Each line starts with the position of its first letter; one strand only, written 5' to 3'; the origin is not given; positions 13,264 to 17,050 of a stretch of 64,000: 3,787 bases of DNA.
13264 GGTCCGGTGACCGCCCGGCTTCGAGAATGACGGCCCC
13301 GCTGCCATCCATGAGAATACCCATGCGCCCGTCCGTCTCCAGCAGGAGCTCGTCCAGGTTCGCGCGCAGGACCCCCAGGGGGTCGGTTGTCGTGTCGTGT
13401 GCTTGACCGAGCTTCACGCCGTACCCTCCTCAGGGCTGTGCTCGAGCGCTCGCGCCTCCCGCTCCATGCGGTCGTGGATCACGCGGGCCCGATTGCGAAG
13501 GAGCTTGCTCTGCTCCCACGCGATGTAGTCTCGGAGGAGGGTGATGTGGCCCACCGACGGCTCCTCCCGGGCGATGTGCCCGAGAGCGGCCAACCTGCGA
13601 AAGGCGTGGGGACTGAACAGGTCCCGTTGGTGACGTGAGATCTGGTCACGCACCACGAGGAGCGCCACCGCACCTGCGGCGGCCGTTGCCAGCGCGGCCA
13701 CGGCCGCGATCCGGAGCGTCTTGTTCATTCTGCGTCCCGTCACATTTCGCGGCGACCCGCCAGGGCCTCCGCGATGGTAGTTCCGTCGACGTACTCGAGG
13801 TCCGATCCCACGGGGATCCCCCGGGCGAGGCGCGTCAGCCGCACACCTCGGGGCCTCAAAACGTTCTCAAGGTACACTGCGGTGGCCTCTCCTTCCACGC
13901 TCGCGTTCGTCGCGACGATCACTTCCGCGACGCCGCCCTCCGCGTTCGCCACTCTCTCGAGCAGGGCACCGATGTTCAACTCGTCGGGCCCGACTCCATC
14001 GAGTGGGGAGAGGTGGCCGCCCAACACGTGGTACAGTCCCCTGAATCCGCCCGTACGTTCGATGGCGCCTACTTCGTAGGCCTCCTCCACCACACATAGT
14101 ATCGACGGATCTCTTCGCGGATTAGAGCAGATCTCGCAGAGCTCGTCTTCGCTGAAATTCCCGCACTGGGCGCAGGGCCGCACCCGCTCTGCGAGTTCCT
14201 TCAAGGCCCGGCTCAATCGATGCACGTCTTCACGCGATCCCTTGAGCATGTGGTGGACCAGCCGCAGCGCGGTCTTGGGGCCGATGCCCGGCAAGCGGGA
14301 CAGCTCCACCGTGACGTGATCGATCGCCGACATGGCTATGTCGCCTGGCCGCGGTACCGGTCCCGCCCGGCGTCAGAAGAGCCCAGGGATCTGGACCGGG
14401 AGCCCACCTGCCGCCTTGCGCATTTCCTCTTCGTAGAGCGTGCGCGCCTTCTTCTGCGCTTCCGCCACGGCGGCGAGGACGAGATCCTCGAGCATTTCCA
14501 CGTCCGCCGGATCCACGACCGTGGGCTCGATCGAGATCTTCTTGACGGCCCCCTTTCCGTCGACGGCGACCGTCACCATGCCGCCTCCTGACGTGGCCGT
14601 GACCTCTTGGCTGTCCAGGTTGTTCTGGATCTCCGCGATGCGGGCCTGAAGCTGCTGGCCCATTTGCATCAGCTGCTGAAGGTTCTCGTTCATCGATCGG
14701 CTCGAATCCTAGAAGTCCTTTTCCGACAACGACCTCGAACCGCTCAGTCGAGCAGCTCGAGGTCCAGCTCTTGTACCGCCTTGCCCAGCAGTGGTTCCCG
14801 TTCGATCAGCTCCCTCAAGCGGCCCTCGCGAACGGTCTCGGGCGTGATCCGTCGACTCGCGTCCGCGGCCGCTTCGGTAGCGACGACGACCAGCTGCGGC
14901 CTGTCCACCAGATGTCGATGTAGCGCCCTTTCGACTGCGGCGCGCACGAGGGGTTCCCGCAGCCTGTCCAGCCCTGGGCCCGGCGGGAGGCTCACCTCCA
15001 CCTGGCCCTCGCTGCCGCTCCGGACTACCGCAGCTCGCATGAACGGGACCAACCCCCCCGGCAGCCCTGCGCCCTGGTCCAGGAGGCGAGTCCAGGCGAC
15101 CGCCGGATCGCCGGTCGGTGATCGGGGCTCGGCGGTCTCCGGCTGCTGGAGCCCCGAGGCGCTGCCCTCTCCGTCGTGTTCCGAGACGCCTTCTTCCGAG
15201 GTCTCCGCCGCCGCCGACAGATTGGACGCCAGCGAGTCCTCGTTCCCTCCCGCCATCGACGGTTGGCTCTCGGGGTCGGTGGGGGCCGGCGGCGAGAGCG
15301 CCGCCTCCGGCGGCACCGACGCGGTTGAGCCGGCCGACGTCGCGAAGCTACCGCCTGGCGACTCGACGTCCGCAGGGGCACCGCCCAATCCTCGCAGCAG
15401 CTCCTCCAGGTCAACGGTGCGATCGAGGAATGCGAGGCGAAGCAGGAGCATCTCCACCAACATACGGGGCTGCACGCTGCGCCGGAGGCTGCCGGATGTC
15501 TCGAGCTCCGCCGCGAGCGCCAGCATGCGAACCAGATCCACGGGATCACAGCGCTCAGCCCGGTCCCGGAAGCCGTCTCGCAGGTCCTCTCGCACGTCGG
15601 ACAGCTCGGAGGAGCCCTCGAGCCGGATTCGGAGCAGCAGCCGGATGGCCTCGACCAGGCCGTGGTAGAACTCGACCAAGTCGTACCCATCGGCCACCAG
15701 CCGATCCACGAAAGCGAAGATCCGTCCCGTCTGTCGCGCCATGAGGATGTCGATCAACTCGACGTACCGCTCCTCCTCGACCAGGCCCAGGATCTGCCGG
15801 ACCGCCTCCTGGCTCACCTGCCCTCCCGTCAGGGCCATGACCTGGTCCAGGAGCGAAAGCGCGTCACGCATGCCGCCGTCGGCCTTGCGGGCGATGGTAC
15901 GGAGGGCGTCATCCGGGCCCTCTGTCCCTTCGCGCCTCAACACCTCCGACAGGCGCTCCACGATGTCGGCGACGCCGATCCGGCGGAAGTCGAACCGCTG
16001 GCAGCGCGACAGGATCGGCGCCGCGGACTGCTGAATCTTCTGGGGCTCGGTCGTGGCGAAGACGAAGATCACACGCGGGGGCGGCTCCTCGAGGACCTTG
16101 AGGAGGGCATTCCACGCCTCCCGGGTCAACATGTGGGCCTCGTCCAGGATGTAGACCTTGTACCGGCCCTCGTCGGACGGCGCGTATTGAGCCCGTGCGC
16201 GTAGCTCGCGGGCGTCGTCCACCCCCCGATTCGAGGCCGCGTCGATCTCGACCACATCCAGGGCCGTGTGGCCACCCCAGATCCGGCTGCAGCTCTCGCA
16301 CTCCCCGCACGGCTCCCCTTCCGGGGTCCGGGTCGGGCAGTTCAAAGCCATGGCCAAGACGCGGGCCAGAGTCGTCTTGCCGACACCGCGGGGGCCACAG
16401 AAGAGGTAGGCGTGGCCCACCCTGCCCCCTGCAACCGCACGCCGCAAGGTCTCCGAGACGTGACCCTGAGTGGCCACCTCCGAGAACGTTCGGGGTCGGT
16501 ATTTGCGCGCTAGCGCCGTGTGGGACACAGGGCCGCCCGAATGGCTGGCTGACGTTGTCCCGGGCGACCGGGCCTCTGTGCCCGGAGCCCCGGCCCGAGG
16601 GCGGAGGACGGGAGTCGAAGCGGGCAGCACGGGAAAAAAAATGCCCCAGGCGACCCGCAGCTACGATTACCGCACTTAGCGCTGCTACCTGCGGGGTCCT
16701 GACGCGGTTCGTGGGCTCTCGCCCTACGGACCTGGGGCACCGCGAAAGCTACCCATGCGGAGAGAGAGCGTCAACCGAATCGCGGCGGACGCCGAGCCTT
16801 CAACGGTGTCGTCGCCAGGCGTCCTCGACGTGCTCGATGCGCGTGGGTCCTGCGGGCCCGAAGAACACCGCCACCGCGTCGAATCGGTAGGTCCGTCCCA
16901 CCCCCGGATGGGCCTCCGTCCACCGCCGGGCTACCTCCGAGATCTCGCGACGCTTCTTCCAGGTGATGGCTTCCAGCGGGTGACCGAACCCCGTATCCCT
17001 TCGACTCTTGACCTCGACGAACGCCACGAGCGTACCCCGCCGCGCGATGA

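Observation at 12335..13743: mglB-mglA polarity GTPase module plus an unannotated 109-aa membrane protein, translationally coupled inside the dnaX-ybaB-recR operon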

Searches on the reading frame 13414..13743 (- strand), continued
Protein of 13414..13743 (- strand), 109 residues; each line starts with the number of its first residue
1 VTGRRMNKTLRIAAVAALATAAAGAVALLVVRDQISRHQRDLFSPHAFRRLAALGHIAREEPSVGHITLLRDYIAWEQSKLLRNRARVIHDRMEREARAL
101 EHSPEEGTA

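Call 31: find_encoding_contigs(protein=P0372, flank=5000, max_places=1)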
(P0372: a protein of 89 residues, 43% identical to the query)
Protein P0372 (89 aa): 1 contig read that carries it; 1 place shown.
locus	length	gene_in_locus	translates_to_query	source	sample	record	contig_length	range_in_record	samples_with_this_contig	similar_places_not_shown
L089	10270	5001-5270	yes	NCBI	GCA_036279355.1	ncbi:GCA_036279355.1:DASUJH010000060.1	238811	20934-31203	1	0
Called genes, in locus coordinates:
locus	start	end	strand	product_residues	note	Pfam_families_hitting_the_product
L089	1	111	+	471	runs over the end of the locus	PF01116:F_bP_aldolase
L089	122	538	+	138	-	PF12732:YtxH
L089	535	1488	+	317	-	PF03631:Virul_fac_BrkB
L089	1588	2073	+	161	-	PF13577:SnoaL_4, PF13474:SnoaL_3, PF14534:DUF4440, PF12680:SnoaL_2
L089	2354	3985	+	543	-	PF05496:RuvB_N (weak), PF13177:DNA_pol3_delta2, PF13401:AAA_22, PF13604:AAA_30 (faint), PF00004:AAA, PF22608:DNAX_ATPase_lid, PF12169:DNA_pol3_gamma3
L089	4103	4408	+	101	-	PF02575:YbaB_DNA_bd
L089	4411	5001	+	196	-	PF00633:HHH (weak), PF21176:RecR_HhH, PF02132:RecR_ZnF, PF01751:Toprim, PF13662:Toprim_4, PF21175:RecR_C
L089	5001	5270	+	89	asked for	-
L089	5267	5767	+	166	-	PF03259:Robl_LC7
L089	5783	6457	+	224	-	PF00025:Arf (weak)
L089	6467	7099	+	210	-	PF01066:CDP-OH_P_transf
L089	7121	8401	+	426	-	PF00994:MoCF_biosynth, PF18146:CinA_KH, PF02464:CinA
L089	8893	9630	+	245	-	PF01025:GrpE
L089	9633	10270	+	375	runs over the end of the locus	PF00226:DnaJ, PF01556:DnaJ_C, PF15777:Anti-TRAP (faint), PF00684:DnaJ_CXXCXGXG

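Call 32: find_encoding_contigs(protein=P0388, flank=5000, max_places=1)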
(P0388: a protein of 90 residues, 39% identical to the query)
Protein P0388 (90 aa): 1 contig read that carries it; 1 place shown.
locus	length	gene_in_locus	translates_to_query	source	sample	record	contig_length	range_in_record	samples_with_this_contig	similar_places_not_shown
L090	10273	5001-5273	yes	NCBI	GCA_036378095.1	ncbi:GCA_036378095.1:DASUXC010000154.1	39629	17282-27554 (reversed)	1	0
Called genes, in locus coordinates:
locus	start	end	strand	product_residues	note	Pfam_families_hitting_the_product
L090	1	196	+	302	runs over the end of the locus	PF03631:Virul_fac_BrkB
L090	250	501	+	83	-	-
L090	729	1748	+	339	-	PF00155:Aminotran_1_2, PF01212:Beta_elim_lyase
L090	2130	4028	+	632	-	PF05496:RuvB_N (weak), PF13177:DNA_pol3_delta2, PF00004:AAA, PF13401:AAA_22, PF22608:DNAX_ATPase_lid, PF12169:DNA_pol3_gamma3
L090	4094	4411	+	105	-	PF02575:YbaB_DNA_bd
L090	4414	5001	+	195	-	PF21176:RecR_HhH, PF02132:RecR_ZnF, PF01751:Toprim, PF13662:Toprim_4, PF21175:RecR_C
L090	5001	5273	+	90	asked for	-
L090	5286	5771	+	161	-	PF03259:Robl_LC7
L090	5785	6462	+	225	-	PF00025:Arf (weak)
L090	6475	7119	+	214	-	PF01066:CDP-OH_P_transf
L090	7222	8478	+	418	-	PF00994:MoCF_biosynth, PF18146:CinA_KH, PF02464:CinA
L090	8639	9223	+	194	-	PF01025:GrpE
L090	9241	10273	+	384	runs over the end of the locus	PF00226:DnaJ, PF01556:DnaJ_C, PF15777:Anti-TRAP (faint), PF00684:DnaJ_CXXCXGXG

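Call 33: find_encoding_contigs(protein=P0332, flank=5000, max_places=1)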
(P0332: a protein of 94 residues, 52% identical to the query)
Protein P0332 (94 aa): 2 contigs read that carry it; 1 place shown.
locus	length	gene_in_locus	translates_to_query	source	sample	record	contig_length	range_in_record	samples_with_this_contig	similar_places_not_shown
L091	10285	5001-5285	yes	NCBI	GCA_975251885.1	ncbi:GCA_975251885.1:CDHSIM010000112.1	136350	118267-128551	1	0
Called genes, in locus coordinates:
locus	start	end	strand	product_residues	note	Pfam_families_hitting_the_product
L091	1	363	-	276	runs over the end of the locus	-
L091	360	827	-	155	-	-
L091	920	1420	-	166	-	PF14352:DUF4402 (weak)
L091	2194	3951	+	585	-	PF13177:DNA_pol3_delta2, PF00004:AAA, PF13401:AAA_22 (weak), PF22608:DNAX_ATPase_lid, PF12169:DNA_pol3_gamma3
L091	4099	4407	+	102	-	PF02575:YbaB_DNA_bd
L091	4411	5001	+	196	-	PF00633:HHH (faint), PF21176:RecR_HhH, PF02132:RecR_ZnF (weak), PF01751:Toprim (weak), PF13662:Toprim_4, PF21175:RecR_C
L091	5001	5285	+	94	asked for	-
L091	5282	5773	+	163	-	PF03259:Robl_LC7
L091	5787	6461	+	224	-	PF00025:Arf (weak)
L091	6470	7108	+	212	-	PF01066:CDP-OH_P_transf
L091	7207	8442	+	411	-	PF00994:MoCF_biosynth, PF18146:CinA_KH, PF02464:CinA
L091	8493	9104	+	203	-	PF01025:GrpE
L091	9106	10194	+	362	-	PF00226:DnaJ, PF01556:DnaJ_C, PF15777:Anti-TRAP (faint), PF00684:DnaJ_CXXCXGXG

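Call 48: search_protein_families(library=pfam, alignment_id=A1, max_evalue=10)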
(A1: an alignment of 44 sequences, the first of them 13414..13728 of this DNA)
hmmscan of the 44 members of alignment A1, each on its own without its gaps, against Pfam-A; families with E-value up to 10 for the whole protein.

A. member 1, window:13414-13728:- (104 aa): 1 family
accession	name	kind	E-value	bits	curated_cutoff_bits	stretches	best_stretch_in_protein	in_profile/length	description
PF23493.1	CysS_C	-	0.054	14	23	1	75-96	10-31/51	Cysteinyl-tRNA ligase anticodon binding domain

B. families by the number of members that match (of 44 scanned): 8 families
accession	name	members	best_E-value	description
PF11377.13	DUF3180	7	0.0015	Protein of unknown function (DUF3180)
PF23493.1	CysS_C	3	0.054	Cysteinyl-tRNA ligase anticodon binding domain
PF22212.1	CPV_RdRP_pol_dom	3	0.19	CPV, RNA-directed RNA polymerase, central polymerase domain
PF11188.13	DUF2975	1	0.045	Protein of unknown function (DUF2975)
PF15420.11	Abhydrolase_9_N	1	0.099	Alpha/beta-hydrolase family N-terminus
PF19258.4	KxYKxGKxW_sig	1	0.14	KxYKxGKxW signal peptide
PF19094.5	EMC6_arch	1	0.18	EMC6-arch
PF22002.1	MTLN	1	0.27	Mitoregulin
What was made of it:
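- On HEAT / PBS-lyase HEAT-like repeat proteins: No HEAT family appears among hits at E<=10 for 44 members (call 48).
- Closest known: Short bacterial/archaeal HEAT-like. Different: It gives no Pfam HEAT-family hit even at E<=10 (call 48).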

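Call 61: search_solved_structures(query=A1, max_evalue=10)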
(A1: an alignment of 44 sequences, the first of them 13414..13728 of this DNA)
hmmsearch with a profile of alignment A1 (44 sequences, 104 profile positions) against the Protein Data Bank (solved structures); distinct sequences matched with E-value up to 10: 2.
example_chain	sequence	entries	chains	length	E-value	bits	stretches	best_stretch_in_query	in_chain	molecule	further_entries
3fx3_A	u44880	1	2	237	0.81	13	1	41-70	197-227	Cyclic nucleotide-binding protein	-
3h3z_A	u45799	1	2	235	0.87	13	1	41-70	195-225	Cyclic nucleotide-binding protein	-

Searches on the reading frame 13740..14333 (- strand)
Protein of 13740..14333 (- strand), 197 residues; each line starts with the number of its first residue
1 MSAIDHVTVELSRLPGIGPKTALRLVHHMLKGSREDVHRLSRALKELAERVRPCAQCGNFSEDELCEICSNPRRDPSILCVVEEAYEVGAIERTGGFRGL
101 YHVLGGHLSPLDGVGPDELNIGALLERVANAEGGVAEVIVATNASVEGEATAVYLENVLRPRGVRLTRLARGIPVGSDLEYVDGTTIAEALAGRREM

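Call 4: search_protein_families(library=pfam, proteins=[window:13740-14333:-], max_evalue=0.01)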
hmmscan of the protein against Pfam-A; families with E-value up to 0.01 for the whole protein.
window:13740-14333:- (197 aa): 7 families
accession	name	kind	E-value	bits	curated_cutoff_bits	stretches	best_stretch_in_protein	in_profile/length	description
PF13662.12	Toprim_4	-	4e-23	81.9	25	1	78-170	2-85/85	Toprim domain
PF21176.3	RecR_HhH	-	7e-13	48.6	27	1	9-46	6-43/45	RecR, helix-hairpin-helix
PF21175.2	RecR_C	-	3.3e-10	39.6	22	1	172-195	1-24/24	RecR, C-terminal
PF01751.28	Toprim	-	2.6e-09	37.6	23.1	1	79-161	2-86/96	Toprim domain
PF02132.21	RecR_ZnF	-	3.4e-09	36.7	22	1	51-71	1-21/21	RecR, Cys4-zinc finger domain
PF14520.12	HHH_5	-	4e-05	24.4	27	1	10-48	3-38/57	Helix-hairpin-helix domain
PF00633.29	HHH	-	0.0031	17.7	24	1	10-23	12-25/30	Helix-hairpin-helix motif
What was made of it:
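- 13740..14333 (-): recR. Pfam RecR_HhH, RecR_ZnF, Toprim_4, RecR_C (call 4).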

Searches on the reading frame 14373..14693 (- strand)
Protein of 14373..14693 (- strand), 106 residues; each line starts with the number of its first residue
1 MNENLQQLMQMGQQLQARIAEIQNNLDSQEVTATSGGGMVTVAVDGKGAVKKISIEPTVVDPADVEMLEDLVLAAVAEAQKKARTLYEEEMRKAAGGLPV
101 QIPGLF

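Call 4: search_protein_families(library=pfam, proteins=[window:14373-14693:-], max_evalue=0.01)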
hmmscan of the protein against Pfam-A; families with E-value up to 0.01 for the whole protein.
window:14373-14693:- (106 aa): 2 families
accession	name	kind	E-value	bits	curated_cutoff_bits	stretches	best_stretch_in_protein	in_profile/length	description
PF02575.21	YbaB_DNA_bd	-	7.3e-31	106.6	25.5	1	9-98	1-90/91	YbaB/EbfC DNA-binding family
PF19910.5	DUF6383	-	0.0088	16.6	23.7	0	25-53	45-73/74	Domain of unknown function (DUF6383)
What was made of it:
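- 14373..14693 (-): ybaB/ebfC nucleoid-associated protein (the former DUF149). Pfam YbaB_DNA_bd 7.3e-31 (call 4).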

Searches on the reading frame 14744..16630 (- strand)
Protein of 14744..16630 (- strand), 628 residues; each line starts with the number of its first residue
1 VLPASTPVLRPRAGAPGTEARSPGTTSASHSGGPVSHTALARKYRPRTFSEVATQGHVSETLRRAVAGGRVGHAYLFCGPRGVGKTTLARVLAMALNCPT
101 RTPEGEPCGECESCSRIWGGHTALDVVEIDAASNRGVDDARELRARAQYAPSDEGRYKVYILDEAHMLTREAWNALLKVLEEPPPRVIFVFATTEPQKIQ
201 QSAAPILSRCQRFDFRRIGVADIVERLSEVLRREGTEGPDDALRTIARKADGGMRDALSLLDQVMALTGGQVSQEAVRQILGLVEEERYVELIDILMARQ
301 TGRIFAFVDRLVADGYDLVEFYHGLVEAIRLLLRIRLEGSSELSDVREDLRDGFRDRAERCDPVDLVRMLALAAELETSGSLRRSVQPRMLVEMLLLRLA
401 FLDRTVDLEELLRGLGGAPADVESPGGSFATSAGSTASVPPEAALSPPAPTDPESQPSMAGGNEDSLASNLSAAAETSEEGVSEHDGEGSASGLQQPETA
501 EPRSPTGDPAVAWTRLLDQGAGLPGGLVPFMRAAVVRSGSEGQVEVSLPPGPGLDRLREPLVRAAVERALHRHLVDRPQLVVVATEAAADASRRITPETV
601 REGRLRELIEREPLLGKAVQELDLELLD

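Call 4: search_protein_families(library=pfam, proteins=[window:14744-16630:-], max_evalue=0.01)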
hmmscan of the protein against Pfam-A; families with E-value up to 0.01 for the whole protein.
window:14744-16630:- (628 aa): 11 families
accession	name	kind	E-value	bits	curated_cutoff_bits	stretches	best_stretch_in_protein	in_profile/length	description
PF13177.12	DNA_pol3_delta2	-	2e-36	125.8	27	1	55-217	2-159/161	DNA polymerase III, delta subunit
PF12169.13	DNA_pol3_gamma3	-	2.5e-17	63.4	24.4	1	272-414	1-142/143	DNA polymerase III subunits gamma and tau domain III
PF22608.2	DNAX_ATPase_lid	-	2.3e-14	53.3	27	1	223-270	2-49/49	DNA polymerase III clamp loader subunit, ATPase lid domain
PF00004.35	AAA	-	2.4e-11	44.6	21.2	1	76-212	2-125/131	ATPase family associated with various cellular activities (AAA)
PF13401.12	AAA_22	-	8.2e-08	33.1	27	1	76-191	9-122/130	AAA domain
PF05496.18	RuvB_N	-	3e-05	24.3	27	1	45-105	2-66/159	Holliday junction DNA helicase RuvB P-loop domain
PF07728.20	AAA_5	-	7e-05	23.3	22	1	76-182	3-92/139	AAA domain (dynein-related subfamily)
PF01078.27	Mg_chelatase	-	0.0005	20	20.3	1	49-97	2-47/207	Magnesium chelatase, subunit ChlI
PF13604.12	AAA_30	-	0.00098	19.3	27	0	76-190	22-122/191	AAA domain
PF13173.12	AAA_14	-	0.0015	19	27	0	74-199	4-103/129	AAA domain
PF00910.28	RNA_helicase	-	0.0028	18.5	21.5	1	76-133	2-59/105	RNA helicase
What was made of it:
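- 14744..16630 (-): dnaX (DNA polymerase III tau/gamma). The real start is probably GTG 16528, because the longest ORF runs back to the first base after the ffs T-run (which ends at 16631). Pfam DNA_pol3_delta2 2e-36, DNA_pol3_gamma3, DNAX_ATPase_lid (call 4).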

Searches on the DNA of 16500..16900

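Call 58: search_rna_families(source=window, start=16500, end=16900, threshold=evalue, max_evalue=1, show_alignments=1)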
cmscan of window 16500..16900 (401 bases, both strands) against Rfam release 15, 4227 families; matches with E-value up to 1: 1.
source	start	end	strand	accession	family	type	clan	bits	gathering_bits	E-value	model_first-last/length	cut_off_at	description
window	16640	16738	-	RF00169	Bacteria_small_SRP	Gene;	CL00003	39.1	40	4.9e-07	1-97/97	no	Bacterial small signal recognition particle RNA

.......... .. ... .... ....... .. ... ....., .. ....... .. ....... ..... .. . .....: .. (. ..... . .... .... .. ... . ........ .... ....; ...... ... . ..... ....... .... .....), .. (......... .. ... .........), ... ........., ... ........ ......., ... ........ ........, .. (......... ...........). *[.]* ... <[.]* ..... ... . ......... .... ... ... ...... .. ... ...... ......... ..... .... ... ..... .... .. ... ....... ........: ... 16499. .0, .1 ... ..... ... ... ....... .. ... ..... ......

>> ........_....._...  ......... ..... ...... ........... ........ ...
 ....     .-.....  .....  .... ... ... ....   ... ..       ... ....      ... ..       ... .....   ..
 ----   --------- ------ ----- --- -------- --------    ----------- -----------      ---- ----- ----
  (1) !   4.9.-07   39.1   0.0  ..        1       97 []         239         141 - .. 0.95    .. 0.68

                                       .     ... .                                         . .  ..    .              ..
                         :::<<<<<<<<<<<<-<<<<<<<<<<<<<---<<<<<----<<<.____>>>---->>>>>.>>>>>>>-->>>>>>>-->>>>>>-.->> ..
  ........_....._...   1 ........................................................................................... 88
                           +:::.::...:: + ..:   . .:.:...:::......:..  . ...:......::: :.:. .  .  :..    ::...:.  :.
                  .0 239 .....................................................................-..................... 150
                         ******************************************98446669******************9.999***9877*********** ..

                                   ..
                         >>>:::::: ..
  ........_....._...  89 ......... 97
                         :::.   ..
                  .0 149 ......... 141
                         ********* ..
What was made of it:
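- SRP RNA lies upstream of dnaX in the window too (call 58).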
